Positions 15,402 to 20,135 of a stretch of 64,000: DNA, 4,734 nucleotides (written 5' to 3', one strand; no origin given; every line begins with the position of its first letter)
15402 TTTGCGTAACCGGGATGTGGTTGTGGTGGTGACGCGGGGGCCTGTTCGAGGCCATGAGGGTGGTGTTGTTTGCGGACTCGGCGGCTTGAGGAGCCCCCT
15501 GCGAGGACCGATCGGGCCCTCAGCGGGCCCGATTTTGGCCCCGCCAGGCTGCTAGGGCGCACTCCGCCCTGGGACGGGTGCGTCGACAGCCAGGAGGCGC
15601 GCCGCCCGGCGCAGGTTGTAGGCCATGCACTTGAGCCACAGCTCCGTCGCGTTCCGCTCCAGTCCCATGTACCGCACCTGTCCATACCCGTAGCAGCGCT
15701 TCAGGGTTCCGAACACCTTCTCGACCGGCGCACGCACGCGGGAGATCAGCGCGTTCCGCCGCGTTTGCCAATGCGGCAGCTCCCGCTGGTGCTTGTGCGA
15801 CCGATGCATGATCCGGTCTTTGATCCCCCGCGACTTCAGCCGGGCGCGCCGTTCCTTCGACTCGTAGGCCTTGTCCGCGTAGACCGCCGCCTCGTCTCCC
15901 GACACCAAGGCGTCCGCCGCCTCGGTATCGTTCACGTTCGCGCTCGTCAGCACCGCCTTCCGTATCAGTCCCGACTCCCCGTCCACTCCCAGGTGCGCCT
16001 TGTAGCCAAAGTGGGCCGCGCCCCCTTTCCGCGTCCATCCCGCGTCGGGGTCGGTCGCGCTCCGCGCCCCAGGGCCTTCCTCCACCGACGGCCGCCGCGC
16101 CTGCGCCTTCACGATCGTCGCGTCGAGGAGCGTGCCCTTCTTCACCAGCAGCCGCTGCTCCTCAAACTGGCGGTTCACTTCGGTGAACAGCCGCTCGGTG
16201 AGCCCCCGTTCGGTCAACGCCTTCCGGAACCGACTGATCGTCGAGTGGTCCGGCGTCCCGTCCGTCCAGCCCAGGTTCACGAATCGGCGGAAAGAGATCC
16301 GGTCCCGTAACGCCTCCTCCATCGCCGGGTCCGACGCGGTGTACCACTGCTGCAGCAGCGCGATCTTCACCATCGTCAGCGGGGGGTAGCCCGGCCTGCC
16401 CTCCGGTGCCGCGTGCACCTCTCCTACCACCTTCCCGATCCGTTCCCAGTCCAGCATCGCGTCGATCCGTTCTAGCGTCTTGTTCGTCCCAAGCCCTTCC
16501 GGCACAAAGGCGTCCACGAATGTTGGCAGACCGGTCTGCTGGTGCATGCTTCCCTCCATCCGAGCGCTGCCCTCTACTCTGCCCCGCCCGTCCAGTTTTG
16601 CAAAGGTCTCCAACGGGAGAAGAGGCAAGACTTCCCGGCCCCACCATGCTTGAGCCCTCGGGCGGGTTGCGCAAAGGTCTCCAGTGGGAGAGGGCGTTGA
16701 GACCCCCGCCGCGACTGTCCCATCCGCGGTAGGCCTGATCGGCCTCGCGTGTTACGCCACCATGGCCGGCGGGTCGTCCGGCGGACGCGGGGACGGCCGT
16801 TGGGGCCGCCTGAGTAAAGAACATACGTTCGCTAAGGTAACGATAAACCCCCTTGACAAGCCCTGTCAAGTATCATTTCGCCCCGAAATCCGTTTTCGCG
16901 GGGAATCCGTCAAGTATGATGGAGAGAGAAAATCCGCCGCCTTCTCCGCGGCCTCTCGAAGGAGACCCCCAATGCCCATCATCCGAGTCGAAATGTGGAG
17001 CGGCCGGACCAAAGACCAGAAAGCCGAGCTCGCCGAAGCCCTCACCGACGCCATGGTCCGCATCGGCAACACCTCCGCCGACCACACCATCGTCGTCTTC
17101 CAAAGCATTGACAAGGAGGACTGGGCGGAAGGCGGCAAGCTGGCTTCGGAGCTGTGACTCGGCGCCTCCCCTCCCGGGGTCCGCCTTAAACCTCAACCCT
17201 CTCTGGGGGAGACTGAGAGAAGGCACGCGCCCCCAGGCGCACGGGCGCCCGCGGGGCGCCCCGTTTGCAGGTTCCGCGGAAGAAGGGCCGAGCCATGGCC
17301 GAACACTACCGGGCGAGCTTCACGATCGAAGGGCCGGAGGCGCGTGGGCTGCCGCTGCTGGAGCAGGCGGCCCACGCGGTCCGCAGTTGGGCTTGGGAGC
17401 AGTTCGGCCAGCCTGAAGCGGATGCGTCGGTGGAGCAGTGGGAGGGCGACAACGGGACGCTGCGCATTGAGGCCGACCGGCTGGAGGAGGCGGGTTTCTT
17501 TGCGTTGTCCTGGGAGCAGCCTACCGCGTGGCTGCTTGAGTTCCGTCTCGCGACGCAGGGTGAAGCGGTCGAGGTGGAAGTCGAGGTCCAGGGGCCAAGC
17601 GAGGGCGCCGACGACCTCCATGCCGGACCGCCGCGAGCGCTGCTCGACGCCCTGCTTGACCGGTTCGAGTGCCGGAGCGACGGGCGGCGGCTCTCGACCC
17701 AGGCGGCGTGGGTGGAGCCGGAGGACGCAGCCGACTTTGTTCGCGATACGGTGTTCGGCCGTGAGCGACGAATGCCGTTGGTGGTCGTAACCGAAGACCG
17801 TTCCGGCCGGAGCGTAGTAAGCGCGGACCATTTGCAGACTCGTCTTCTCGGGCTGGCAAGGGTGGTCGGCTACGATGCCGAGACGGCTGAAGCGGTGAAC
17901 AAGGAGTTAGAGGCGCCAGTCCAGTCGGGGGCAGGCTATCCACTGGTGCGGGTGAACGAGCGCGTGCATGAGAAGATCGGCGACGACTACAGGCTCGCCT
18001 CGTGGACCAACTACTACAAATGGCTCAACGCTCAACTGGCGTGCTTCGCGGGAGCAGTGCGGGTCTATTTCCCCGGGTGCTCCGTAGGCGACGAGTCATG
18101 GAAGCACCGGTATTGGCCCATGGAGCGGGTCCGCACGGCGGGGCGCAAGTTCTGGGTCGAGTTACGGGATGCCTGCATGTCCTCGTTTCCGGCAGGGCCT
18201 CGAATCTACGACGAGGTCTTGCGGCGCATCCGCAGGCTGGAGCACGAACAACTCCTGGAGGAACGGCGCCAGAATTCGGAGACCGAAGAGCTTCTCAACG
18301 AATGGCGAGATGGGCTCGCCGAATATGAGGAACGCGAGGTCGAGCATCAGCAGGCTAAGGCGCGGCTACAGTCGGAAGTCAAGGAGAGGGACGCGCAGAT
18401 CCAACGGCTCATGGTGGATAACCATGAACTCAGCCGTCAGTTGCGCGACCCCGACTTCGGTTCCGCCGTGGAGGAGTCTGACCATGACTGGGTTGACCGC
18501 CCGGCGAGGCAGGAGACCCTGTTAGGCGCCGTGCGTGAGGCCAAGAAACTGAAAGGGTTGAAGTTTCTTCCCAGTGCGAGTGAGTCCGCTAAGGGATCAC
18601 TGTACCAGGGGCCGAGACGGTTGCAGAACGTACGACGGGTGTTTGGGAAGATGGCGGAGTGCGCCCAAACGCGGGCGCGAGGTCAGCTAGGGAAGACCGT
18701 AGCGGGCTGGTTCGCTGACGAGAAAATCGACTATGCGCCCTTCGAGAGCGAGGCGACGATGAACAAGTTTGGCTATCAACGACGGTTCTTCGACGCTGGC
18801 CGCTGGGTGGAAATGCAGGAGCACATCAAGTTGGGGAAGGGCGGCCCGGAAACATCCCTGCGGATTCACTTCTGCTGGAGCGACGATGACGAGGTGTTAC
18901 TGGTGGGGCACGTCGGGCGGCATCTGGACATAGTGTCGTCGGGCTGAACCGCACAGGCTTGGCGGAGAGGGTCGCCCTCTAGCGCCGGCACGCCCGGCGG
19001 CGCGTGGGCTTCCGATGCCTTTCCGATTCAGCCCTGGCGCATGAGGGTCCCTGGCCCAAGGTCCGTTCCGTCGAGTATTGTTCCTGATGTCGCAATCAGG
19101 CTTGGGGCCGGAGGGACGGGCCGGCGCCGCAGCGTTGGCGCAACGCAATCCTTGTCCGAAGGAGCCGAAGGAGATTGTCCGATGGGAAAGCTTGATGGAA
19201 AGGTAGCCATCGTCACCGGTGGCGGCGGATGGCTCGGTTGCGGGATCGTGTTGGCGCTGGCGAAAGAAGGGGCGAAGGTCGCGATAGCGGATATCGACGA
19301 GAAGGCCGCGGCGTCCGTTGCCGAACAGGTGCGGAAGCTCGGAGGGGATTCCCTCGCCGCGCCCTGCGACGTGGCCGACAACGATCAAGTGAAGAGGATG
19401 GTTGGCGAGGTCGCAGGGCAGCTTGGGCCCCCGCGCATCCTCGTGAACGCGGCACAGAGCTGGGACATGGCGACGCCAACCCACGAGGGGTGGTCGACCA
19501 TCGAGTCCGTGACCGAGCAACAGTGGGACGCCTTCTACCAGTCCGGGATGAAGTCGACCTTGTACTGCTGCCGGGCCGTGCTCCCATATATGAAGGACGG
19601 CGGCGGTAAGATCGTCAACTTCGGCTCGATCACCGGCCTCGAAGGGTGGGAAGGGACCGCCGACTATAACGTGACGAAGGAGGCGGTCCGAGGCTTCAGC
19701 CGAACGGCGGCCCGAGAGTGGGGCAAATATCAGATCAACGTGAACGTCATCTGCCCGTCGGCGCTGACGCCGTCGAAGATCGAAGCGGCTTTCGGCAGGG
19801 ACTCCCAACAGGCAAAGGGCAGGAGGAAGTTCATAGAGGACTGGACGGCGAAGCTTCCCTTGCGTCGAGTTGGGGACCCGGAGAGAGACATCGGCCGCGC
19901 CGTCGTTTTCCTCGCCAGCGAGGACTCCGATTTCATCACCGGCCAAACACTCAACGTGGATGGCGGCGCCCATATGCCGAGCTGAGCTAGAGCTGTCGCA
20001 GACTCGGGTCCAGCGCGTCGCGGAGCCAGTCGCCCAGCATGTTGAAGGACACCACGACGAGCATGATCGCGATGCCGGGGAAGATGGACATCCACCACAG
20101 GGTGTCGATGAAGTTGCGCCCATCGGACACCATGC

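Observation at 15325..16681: IS5-family element whose 17-bp terminal inverted repeat is the same motif found in the dispersed repeats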

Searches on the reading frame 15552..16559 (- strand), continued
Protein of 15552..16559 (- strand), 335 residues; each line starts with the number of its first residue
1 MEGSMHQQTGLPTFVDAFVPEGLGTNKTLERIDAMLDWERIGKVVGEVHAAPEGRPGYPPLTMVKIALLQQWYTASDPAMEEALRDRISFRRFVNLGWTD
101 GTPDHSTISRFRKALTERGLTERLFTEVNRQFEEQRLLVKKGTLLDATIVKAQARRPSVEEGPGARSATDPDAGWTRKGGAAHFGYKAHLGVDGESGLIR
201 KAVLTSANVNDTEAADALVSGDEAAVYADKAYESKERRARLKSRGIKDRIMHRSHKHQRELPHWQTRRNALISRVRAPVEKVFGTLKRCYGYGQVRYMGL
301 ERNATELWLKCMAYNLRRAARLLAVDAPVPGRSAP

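Call 31: list_cluster_members(proteins=[P0018, P0029, P0049, P0059, P0068, P0102])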
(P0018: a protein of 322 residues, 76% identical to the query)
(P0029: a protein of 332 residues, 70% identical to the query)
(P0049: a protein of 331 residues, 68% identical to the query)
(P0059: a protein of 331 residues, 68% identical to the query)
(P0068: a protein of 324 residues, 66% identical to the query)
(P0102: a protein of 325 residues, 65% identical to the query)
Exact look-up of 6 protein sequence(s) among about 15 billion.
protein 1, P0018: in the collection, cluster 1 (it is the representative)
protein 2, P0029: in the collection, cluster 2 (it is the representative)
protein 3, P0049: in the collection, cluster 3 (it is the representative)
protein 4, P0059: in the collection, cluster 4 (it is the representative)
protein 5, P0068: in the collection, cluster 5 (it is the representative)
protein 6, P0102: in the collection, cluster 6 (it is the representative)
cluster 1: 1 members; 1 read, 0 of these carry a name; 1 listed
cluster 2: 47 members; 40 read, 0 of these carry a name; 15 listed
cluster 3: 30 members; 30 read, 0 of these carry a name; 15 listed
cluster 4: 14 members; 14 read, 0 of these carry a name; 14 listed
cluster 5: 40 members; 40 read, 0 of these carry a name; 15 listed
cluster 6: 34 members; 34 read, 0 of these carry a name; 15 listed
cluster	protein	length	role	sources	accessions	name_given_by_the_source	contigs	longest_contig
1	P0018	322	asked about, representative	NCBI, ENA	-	-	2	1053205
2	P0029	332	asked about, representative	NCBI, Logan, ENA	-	-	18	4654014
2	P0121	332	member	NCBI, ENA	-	-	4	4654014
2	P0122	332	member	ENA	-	-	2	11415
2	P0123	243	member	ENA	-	-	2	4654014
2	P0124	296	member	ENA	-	-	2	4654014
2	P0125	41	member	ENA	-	-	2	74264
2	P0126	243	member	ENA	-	-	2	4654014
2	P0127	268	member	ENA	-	-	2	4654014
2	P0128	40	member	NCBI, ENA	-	-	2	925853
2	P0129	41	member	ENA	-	-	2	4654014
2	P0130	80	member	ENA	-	-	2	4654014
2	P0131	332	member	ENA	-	-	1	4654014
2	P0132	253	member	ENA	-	-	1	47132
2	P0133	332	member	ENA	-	-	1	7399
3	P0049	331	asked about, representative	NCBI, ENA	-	-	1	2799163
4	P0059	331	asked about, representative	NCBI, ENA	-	-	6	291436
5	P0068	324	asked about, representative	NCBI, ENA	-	-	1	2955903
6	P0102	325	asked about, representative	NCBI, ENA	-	-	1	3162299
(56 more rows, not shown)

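Call 32: search_dna_similar(query=window:15552-16547:-, collection=plasmids, mode=protein, max_rows=15)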
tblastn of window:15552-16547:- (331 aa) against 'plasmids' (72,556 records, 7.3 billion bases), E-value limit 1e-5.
The search stops at 5000 records and this limit was reached: more records match than are counted here, and every count below describes the 5000 best-scoring records only.
In 3 record(s) the limit of 40 matching pieces per record was reached: places in those records are undercounted.
Records with a match: at least 5000; places in all: 10644; records where one place covers at least 80% of the query: 4914.
Best place of each record, by identity: <60% 5000.
By first word of the organism name: Klebsiella 2412; Escherichia 1117; Enterobacter 505; Citrobacter 260; Salmonella 150; Ralstonia 97; Raoultella 62; Xanthomonas 53; Pseudomonas 45; Aeromonas 31; and 65 more.
By predicted mobility (MOB-suite, as given by PLSDB): conjugative 3385; non-mobilizable 990; mobilizable 625.
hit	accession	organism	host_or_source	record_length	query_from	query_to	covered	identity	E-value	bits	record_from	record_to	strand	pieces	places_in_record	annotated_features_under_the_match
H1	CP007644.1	Rhizobium etli bv. phaseoli str. IE4803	Phaseolus vulgaris,whole organism,nodule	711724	3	311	93%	44.7%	2e-79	270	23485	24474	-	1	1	none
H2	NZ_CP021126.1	Rhizobium sp. Kim5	Phaseolus vulgaris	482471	3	311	93%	44.7%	2e-79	270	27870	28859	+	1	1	IS5 family transposase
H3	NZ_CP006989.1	Rhizobium etli bv. mimosae str. IE4771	Phaseolus vulgaris,whole organism,nodule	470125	3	311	93%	44.4%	1e-78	268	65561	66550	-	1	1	IS5 family transposase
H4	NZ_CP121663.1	Rhizobium sp. CB3090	Gliricidia sp.,cell culture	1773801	3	311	93%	44.1%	4e-77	263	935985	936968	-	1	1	record has no annotation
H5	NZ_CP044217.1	Mesorhizobium terrae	soil,soil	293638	3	311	93%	43.3%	3e-68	238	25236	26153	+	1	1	IS5 family transposase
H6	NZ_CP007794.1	Azospirillum argentinense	Triticum aestivum L.,Root,wheat ...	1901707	23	311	87%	46.2%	7e-70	243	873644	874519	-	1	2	record has no annotation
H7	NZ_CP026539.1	Solidesulfovibrio carbinolicus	-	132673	25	311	87%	40.6%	9e-59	211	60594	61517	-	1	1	IS5 family transposase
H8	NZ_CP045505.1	Desulfolutivibrio sulfodismutans DSM 3696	cell culture,freshwater mud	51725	3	311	93%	36.8%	1e-54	199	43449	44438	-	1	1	IS5 family transposase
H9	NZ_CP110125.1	Klebsiella michiganensis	pork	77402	25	301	84%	40.8%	6e-47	176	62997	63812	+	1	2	IS5 family transposase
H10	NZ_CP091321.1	Enterobacter sp. JH25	Homo sapiens,cell bacteria,urine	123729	25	301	84%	40.8%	6e-47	176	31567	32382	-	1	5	IS5 family transposase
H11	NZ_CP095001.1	Klebsiella michiganensis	female,catheter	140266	25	301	84%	40.8%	6e-47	176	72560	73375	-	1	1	IS5 family transposase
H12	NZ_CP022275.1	Citrobacter freundii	Sediment around river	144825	25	301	84%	40.8%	6e-47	176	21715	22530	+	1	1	IS5 family transposase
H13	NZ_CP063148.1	Klebsiella pneumoniae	Homo sapiens,blood culture from maile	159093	25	301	84%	40.8%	6e-47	176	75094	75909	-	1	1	IS5 family transposase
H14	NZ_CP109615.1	Klebsiella sp. KP20-425-1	Homo sapiens,pure culture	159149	25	301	84%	40.8%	6e-47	176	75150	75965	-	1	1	IS5 family transposase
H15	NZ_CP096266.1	Klebsiella quasipneumoniae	Homo sapiens,sputum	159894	25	301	84%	40.8%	6e-47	176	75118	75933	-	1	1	IS5 family transposase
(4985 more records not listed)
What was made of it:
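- Closest known: IS5 family insertion sequences, IS5 subgroup. Different: The transposase is at most 45% identical to any plasmid-borne IS5 (call 32).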

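Call 38: get_annotated_region(hit=H2, flank=400)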
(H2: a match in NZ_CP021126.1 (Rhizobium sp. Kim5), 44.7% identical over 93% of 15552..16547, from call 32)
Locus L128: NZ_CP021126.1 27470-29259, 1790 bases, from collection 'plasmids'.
description: Rhizobium sp. Kim5 plasmid pRetKim5b, complete sequence
organism: Rhizobium sp. Kim5 (NCBI taxid 2020311)
taxonomy: Bacteria; Pseudomonadota; Alphaproteobacteria; Hyphomicrobiales; Rhizobiaceae; Rhizobium; Rhizobium sp. Kim5
host: -; source: Phaseolus vulgaris; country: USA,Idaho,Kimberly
typing (MOB-suite, as given by PLSDB): non-mobilizable
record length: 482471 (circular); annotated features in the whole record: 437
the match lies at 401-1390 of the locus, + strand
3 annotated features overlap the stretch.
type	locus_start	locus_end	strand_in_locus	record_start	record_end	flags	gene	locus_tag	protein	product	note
CDS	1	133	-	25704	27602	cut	-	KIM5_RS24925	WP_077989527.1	ABC transporter ATP-binding protein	-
CDS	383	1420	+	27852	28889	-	-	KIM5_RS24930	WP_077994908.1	IS5 family transposase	-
CDS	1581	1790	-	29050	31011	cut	-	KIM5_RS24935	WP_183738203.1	ABC transporter ATP-binding protein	-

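Call 44: search_dna_similar(query=L128:383-1420:+, collection=plasmids, mode=protein, max_rows=40, max_evalue=1e-60)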
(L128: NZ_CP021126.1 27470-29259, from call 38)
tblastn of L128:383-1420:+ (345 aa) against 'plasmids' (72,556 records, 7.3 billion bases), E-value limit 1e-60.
Records with a match: 7; places in all: 7; records where one place covers at least 80% of the query: 7.
Best place of each record, by identity: >=99% 3; 80-90% 1; 60-80% 2; <60% 1.
By first word of the organism name: Rhizobium 5; Mesorhizobium 1; Azospirillum 1.
By predicted mobility (MOB-suite, as given by PLSDB): non-mobilizable 6; mobilizable 1.
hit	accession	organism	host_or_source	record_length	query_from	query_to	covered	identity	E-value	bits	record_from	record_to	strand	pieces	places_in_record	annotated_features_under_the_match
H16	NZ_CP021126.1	Rhizobium sp. Kim5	Phaseolus vulgaris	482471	1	345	100%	100.0%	0e+0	699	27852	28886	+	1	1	IS5 family transposase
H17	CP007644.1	Rhizobium etli bv. phaseoli str. IE4803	Phaseolus vulgaris,whole organism,nodule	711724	1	345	100%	99.4%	0e+0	693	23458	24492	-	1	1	none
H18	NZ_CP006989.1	Rhizobium etli bv. mimosae str. IE4771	Phaseolus vulgaris,whole organism,nodule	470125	1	345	100%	99.4%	0e+0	692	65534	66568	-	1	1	IS5 family transposase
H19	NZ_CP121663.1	Rhizobium sp. CB3090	Gliricidia sp.,cell culture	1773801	2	345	100%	82.6%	0e+0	571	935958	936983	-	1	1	record has no annotation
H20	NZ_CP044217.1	Mesorhizobium terrae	soil,soil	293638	2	344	99%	62.6%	2e-121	391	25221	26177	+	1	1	IS5 family transposase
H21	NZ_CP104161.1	Rhizobium sp. CB3060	Leucaena leucocephala,cell culture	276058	1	312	90%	61.1%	3e-105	345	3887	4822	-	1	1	none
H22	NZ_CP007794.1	Azospirillum argentinense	Triticum aestivum L.,Root,wheat ...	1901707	24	339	92%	42.8%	1e-63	226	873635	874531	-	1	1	record has no annotation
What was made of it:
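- Tried and rejected: The Rhizobium relative is not close to anything from Sinorhizobium in the plasmid collection, so a link to ISRm22 could not be made (call 44).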

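Call 45: get_annotated_region(hit=H5, flank=400)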
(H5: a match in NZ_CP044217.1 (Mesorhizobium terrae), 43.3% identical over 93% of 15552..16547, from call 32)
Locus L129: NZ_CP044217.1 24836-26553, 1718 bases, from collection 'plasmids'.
description: Mesorhizobium terrae strain NIBRBAC000500504 plasmid unnamed, complete sequence
organism: Mesorhizobium terrae (NCBI taxid 2725666)
taxonomy: Bacteria; Pseudomonadota; Alphaproteobacteria; Hyphomicrobiales; Phyllobacteriaceae; Mesorhizobium; Mesorhizobium terrae
host: -; source: soil,soil; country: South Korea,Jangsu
typing (MOB-suite, as given by PLSDB): mobilizable; replicon rep_cluster_2428; relaxase MOBP
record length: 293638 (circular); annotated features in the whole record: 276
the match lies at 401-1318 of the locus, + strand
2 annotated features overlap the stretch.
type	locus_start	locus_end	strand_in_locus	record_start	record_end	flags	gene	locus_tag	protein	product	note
CDS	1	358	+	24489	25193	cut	istB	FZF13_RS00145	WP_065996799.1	IS21-like element helper ATPase IstB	-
CDS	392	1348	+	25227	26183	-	-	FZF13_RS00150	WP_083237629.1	IS5 family transposase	-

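Call 46: get_annotated_region(hit=H6, flank=400)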
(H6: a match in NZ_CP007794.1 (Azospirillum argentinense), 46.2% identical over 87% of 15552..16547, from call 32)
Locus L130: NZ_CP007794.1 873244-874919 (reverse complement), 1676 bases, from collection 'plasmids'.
description: Azospirillum argentinense strain Az39 plasmid AbAZ39_p1, complete sequence
organism: Azospirillum argentinense (NCBI taxid 2970906)
taxonomy: Bacteria; Pseudomonadota; Alphaproteobacteria; Rhodospirillales; Azospirillaceae; Azospirillum; Azospirillum argentinense
host: -; source: Triticum aestivum L.,Root,wheat rhizosphere; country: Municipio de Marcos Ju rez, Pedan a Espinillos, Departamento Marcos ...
typing (MOB-suite, as given by PLSDB): non-mobilizable; replicon rep_cluster_622
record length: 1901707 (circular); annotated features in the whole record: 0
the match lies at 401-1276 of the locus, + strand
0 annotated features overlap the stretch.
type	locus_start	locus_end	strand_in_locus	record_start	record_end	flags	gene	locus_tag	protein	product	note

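Call 47: get_annotated_region(hit=H7, flank=400)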
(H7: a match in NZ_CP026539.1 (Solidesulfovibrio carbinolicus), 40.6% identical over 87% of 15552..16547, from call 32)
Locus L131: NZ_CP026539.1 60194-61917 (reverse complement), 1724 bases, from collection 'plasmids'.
description: Solidesulfovibrio carbinolicus strain DSM 3852 plasmid pDCAR1, complete sequence
organism: Solidesulfovibrio carbinolicus (NCBI taxid 296842)
taxonomy: Bacteria; Thermodesulfobacteriota; Desulfovibrionia; Desulfovibrionales; Desulfovibrionaceae; Solidesulfovibrio; Solidesulfovibrio carbinolicus
host: -; source: -; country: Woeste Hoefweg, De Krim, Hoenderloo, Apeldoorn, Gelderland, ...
typing (MOB-suite, as given by PLSDB): non-mobilizable
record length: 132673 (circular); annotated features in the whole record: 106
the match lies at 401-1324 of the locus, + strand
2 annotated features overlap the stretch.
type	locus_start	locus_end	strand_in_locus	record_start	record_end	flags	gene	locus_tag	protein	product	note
CDS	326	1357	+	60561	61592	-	-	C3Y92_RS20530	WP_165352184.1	IS5 family transposase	-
CDS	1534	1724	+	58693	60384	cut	-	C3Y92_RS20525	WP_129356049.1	SGNH/GDSL hydrolase family protein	-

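Call 48: get_annotated_region(hit=H9, flank=400)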
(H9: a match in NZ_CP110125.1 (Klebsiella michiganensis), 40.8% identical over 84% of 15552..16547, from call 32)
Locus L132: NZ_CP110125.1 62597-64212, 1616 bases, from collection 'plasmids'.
description: Klebsiella michiganensis strain MX581 plasmid pMX581-77k, complete sequence
organism: Klebsiella michiganensis (NCBI taxid 1134687)
taxonomy: Bacteria; Pseudomonadota; Gammaproteobacteria; Enterobacterales; Enterobacteriaceae; Klebsiella; Klebsiella michiganensis
host: -; source: pork; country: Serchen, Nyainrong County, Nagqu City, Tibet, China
typing (MOB-suite, as given by PLSDB): non-mobilizable; replicon IncFIB
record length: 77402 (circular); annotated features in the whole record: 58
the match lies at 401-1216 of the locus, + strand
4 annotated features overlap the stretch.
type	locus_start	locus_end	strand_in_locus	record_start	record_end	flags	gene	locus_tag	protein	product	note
CDS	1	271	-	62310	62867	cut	-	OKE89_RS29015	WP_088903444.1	TetR/AcrR family transcriptional regulator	-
CDS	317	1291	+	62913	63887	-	-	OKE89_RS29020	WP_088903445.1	IS5 family transposase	-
CDS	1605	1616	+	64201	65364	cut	-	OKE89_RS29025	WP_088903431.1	multidrug efflux RND transporter periplasmic adaptor subunit TMexC2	-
predicted_resistance_gene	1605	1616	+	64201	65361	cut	tmexC2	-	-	multidrug efflux RND transporter periplasmic adaptor subunit TMexC2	predicted by amrfinderplus; class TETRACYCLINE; identity 100.0%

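Call 77: find_encoding_contigs(protein=P0027, flank=1500, max_places=3)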
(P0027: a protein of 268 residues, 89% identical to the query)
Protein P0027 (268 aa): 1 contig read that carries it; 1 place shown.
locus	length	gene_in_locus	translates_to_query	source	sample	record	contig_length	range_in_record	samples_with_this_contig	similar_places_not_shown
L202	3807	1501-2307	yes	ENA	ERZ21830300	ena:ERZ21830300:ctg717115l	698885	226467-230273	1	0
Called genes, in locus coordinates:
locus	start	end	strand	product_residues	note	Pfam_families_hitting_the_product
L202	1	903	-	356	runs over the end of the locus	PF00005:ABC_tran, PF08352:oligo_HPY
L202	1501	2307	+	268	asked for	PF05598:DUF772, PF13586:DDE_Tnp_1_2 (faint), PF01609:DDE_Tnp_1, PF13359:DDE_Tnp_4 (weak), PF13751:DDE_Tnp_1_6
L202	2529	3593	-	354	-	PF00296:Bac_luciferase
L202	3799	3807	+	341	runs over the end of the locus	PF00174:Oxidored_molyb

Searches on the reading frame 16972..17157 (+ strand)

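Call 75: search_protein_families(library=ncbifam, proteins=[window:16972-17157:+], max_evalue=0.01)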
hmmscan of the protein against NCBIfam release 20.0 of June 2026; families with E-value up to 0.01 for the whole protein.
window:16972-17157:+ (61 aa): 7 families
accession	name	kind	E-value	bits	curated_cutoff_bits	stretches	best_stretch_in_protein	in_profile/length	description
NF001966.0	PRK00745.1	equivalog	7.6e-17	61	80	1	1-60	1-60/62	4-oxalocrotonate tautomerase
NF002571.1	PRK02220.1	equivalog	6e-13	48.5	55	1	1-59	1-59/61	2-hydroxymuconate tautomerase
NF041920.1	DmpI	equivalog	8.3e-13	48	70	1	1-60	1-59/59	4-oxalocrotonate tautomerase DmpI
TIGR00013.1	taut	subfamily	8.7e-13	48.2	56.9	1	1-61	1-62/64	2-hydroxymuconate tautomerase family protein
NF002622.0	PRK02289.1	equivalog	7.5e-08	32.5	103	1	1-40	1-40/60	4-oxalocrotonate tautomerase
NF002524.0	PRK01964.1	equivalog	2.1e-06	27.7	86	1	1-59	1-59/64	4-oxalocrotonate tautomerase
NF002324.0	PRK01271.1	equivalog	0.00015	22.3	83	1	1-52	1-53/75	tautomerase PptA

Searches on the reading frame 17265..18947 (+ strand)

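Call 73: search_protein_families(library=pfam, proteins=[window:17265-18947:+], max_evalue=0.001)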
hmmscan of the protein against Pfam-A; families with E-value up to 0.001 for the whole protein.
window:17265-18947:+ (560 aa): 0 families

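Call 74: search_protein_families(library=padloc, proteins=[window:17265-18947:+], max_evalue=0.01)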
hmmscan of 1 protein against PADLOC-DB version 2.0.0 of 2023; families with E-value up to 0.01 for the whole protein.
window:17265-18947:+ (560 aa): 6 families
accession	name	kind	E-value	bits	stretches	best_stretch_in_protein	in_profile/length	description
PDLC04161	HEC-07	-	1.9e-25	87.8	2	257-555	242-549/553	-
PDLC03912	NsnC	-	3.5e-11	41.5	1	430-558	197-314/316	-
PDLC04159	HEC-07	-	1.6e-08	31.7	1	88-203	93-208/531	-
PDLC04160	HEC-07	-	7.8e-06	22.6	0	146-212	179-246/557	-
PDLC03879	NsnC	-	3.8e-05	21.5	1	432-555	196-304/305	-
PDLC04158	HEC-07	-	0.00052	16.6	1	519-554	485-521/526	-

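Call 75: search_protein_families(library=ncbifam, proteins=[window:17265-18947:+], max_evalue=0.01)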
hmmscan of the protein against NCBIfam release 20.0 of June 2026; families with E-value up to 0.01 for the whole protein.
window:17265-18947:+ (560 aa): 0 families

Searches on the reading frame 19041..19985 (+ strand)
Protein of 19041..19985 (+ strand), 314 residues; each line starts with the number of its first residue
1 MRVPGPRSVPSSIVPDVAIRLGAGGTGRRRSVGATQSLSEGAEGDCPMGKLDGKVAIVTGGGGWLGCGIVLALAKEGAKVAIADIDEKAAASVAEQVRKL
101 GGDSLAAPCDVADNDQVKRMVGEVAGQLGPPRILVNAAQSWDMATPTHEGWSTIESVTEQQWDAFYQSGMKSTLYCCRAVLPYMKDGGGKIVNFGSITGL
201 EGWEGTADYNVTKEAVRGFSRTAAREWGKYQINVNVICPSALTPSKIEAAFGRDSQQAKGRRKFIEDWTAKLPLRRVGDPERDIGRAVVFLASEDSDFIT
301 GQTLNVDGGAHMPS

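Call 73: search_protein_families(library=pfam, proteins=[window:19041-19985:+], max_evalue=0.001)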
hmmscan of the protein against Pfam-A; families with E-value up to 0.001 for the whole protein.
window:19041-19985:+ (314 aa): 4 families
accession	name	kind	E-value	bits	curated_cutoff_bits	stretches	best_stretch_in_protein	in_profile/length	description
PF13561.12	adh_short_C2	-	1.2e-52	179.3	27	1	66-311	9-236/236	Enoyl-(Acyl carrier protein) reductase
PF00106.31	adh_short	-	1.7e-41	142.3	26.6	1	54-243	1-183/195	short chain dehydrogenase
PF08659.16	KR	-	8.4e-09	36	22.6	1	57-223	4-163/180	KR domain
PF01073.25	3Beta_HSD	-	4.2e-06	26.4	22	1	57-124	1-67/280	3-beta hydroxysteroid dehydrogenase/isomerase family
